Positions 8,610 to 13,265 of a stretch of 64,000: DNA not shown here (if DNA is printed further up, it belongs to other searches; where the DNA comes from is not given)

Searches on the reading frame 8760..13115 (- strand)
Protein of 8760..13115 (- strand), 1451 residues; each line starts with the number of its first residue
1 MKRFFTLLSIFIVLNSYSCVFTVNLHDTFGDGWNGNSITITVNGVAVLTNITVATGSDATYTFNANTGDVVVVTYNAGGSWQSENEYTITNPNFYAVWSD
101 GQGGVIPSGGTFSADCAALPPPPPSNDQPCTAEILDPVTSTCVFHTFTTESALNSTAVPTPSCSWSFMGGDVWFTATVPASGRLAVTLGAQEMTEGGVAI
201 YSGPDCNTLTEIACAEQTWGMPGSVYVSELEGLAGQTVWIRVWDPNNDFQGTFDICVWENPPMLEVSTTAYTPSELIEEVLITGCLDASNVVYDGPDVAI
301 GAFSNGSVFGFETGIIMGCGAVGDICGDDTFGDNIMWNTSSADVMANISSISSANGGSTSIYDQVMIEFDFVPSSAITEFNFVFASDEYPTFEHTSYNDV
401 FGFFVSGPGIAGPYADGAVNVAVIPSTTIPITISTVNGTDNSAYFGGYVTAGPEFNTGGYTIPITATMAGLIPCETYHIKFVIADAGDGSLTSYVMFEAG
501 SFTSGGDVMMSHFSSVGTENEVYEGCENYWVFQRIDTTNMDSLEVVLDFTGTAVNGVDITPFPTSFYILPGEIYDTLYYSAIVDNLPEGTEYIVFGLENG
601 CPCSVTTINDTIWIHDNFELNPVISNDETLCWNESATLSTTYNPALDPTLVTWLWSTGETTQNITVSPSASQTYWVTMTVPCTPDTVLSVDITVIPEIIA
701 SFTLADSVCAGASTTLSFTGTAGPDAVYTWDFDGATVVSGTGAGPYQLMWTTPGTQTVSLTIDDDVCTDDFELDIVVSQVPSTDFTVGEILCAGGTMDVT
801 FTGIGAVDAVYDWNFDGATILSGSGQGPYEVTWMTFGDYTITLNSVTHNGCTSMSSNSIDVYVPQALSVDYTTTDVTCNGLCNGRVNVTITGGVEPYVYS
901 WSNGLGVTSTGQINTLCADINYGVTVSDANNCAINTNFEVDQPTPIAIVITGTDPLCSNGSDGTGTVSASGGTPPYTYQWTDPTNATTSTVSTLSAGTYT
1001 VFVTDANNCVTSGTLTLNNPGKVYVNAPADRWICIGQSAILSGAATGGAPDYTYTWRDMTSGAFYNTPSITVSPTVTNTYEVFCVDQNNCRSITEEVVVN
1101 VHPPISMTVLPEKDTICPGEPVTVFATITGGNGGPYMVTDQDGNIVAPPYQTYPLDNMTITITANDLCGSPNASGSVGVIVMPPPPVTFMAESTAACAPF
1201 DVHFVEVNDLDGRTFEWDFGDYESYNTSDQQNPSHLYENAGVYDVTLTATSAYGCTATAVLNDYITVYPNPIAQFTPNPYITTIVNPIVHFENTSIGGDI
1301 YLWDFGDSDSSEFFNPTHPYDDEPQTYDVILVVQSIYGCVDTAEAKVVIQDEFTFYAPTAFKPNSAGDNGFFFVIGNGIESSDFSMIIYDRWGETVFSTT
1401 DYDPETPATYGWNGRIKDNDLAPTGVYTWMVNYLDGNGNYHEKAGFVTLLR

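Call 60: search_protein_families(library=pfam, proteins=[window:8760-13115:-], max_evalue=0.00001)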
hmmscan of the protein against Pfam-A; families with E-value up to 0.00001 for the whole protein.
window:8760-13115:- (1451 aa): 4 families
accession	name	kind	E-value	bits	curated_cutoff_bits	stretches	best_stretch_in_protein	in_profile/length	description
PF18911.6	PKD_4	-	3.5e-24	85.1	27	1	1197-1267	18-85/85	PKD domain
PF00801.26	PKD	-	1.4e-16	60.7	23.5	1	1193-1258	8-74/80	PKD domain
PF13573.12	SprB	-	1.1e-15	57.4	28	2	871-905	2-36/37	SprB repeat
PF13585.12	CHU_C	-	1.7e-11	44.6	27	1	1358-1449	4-86/86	CHU_C Type IX secretion signal domain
